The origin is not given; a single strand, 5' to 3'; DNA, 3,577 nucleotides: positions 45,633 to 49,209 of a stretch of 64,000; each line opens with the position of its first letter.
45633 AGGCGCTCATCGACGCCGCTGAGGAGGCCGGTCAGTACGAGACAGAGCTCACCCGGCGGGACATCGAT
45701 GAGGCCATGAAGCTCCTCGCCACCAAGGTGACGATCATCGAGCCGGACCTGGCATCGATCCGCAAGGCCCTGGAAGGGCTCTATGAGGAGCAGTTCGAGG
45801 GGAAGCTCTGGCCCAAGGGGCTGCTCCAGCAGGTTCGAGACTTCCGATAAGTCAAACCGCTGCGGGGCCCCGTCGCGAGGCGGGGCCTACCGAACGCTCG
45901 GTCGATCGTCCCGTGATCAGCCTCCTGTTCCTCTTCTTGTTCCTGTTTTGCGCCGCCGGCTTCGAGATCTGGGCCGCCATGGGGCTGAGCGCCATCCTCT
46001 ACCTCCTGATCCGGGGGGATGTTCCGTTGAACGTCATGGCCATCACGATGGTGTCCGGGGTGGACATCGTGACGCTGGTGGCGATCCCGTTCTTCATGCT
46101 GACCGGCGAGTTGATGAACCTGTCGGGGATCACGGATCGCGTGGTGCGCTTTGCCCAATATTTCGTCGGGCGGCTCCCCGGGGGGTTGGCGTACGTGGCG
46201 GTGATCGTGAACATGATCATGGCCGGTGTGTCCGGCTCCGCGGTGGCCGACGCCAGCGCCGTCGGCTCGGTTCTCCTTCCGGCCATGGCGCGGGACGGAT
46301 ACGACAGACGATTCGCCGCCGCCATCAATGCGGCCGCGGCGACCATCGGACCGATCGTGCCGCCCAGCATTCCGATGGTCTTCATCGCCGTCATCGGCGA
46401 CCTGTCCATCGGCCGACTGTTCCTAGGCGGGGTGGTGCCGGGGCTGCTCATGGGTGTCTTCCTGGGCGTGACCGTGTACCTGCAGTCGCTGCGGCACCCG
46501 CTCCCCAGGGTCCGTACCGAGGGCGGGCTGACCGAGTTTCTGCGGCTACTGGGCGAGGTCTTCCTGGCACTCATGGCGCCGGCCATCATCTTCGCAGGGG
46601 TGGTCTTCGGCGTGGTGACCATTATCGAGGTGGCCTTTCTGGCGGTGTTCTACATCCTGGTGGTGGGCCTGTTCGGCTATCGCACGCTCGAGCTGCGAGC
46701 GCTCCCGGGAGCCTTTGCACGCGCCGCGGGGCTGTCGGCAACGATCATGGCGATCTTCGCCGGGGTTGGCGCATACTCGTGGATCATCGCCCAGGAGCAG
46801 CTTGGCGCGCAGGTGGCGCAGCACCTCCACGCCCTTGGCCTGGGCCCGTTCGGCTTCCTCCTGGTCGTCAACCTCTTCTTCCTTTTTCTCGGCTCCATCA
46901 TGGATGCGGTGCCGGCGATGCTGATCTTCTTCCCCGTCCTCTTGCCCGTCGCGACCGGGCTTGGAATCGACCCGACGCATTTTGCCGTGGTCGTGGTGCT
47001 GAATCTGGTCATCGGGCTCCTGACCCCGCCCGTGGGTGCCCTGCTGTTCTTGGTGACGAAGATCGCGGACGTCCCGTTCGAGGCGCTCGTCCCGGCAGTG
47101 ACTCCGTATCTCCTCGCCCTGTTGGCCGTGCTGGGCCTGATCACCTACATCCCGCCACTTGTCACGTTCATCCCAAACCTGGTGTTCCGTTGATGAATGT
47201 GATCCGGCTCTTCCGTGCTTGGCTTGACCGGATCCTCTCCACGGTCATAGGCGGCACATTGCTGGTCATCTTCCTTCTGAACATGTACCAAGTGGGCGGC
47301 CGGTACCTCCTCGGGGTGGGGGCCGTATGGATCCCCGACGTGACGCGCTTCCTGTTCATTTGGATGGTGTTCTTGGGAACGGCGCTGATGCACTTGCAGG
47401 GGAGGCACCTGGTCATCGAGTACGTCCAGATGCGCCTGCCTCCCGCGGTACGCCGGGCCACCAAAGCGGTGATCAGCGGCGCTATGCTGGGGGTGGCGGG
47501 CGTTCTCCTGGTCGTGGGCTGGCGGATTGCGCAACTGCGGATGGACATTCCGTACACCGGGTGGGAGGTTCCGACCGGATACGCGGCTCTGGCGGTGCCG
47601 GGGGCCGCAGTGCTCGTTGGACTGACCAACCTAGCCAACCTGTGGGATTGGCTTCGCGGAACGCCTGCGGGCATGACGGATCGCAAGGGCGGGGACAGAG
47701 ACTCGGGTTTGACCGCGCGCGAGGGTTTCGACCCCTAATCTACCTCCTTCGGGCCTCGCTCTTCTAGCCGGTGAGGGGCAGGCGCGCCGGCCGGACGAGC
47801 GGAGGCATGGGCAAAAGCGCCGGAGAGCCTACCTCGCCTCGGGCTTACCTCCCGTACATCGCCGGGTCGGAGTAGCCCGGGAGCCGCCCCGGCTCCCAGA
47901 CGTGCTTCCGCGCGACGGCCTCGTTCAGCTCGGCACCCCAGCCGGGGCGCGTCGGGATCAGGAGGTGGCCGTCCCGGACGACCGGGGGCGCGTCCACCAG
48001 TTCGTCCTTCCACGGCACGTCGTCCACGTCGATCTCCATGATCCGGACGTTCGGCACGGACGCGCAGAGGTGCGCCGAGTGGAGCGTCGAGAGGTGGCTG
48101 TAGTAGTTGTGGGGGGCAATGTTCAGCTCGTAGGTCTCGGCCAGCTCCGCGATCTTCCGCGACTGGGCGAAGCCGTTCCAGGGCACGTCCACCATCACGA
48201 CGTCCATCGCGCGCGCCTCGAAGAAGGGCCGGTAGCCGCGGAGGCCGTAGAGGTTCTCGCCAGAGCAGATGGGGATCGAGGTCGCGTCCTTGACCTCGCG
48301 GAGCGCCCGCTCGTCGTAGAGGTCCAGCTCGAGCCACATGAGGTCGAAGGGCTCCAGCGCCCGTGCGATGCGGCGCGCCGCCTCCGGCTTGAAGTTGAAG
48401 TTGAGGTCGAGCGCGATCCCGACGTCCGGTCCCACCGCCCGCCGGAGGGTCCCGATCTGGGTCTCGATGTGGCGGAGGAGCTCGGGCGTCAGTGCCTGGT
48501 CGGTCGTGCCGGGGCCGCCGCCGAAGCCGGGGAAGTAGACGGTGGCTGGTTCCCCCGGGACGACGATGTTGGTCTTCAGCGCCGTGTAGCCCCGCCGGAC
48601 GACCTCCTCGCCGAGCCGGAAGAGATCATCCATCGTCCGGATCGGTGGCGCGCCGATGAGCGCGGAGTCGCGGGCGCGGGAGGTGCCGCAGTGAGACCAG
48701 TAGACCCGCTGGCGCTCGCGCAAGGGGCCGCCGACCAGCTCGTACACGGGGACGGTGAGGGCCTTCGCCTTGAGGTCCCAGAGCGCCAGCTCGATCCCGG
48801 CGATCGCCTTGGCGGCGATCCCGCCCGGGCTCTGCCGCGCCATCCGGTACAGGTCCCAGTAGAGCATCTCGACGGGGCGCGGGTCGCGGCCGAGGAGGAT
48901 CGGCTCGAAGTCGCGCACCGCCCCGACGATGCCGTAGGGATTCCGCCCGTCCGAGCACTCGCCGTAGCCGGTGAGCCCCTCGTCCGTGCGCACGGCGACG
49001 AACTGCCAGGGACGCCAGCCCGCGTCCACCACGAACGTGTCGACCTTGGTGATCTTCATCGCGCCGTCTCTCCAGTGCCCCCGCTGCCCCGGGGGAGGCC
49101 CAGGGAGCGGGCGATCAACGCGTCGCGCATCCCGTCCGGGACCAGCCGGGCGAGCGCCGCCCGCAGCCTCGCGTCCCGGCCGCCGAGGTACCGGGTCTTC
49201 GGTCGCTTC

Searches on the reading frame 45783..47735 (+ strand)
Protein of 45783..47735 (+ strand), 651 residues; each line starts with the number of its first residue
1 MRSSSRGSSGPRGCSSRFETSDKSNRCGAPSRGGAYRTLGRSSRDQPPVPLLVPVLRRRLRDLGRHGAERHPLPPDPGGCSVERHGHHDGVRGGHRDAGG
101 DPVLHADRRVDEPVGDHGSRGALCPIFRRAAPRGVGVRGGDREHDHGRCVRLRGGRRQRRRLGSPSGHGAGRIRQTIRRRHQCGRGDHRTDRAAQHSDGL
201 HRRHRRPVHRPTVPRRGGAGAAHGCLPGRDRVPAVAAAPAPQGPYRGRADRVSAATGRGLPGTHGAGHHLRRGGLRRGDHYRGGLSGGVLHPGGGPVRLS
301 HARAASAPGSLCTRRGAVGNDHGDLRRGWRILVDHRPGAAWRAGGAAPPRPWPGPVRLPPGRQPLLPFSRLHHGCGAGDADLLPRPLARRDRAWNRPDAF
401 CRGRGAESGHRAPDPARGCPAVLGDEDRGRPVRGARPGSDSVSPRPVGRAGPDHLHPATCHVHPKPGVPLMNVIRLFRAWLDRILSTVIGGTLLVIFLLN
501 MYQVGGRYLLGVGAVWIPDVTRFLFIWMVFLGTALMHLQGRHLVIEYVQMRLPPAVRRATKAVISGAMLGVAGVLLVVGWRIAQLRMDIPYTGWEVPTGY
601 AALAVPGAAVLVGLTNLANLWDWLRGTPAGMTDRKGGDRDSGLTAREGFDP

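Call 55: search_protein_families(library=pfam, proteins=[window:45783-47735:+], max_evalue=0.00001)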
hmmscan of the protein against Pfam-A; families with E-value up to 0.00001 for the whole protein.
window:45783-47735:+ (651 aa): 1 family
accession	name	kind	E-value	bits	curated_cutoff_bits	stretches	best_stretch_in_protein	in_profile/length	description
PF04290.18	DctQ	-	1.9e-23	83.2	28.3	1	497-625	2-131/132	Tripartite ATP-independent periplasmic transporters, DctQ component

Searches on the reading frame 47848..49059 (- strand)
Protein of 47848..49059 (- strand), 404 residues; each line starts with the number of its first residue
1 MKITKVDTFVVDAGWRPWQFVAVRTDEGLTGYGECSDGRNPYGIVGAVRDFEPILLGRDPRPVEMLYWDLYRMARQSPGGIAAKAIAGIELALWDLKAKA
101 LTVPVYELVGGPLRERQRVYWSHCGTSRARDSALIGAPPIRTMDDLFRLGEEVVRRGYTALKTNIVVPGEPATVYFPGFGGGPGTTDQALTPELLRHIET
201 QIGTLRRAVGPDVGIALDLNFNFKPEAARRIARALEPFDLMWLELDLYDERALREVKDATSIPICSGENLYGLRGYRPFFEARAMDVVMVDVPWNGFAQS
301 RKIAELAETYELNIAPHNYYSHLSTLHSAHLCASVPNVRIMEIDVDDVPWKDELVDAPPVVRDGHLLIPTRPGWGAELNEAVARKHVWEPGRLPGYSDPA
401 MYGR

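Call 55: search_protein_families(library=pfam, proteins=[window:47848-49059:-], max_evalue=0.00001)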
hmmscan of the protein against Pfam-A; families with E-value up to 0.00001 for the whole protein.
window:47848-49059:- (404 aa): 2 families
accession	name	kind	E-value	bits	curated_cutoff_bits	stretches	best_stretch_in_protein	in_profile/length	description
PF13378.12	MR_MLE_C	-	5.1e-49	167.4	29.4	1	151-381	7-218/219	Enolase C-terminal domain-like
PF02746.21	MR_MLE_N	-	4.4e-16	59.6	22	1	20-110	30-117/117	Mandelate racemase / muconate lactonizing enzyme, N-terminal domain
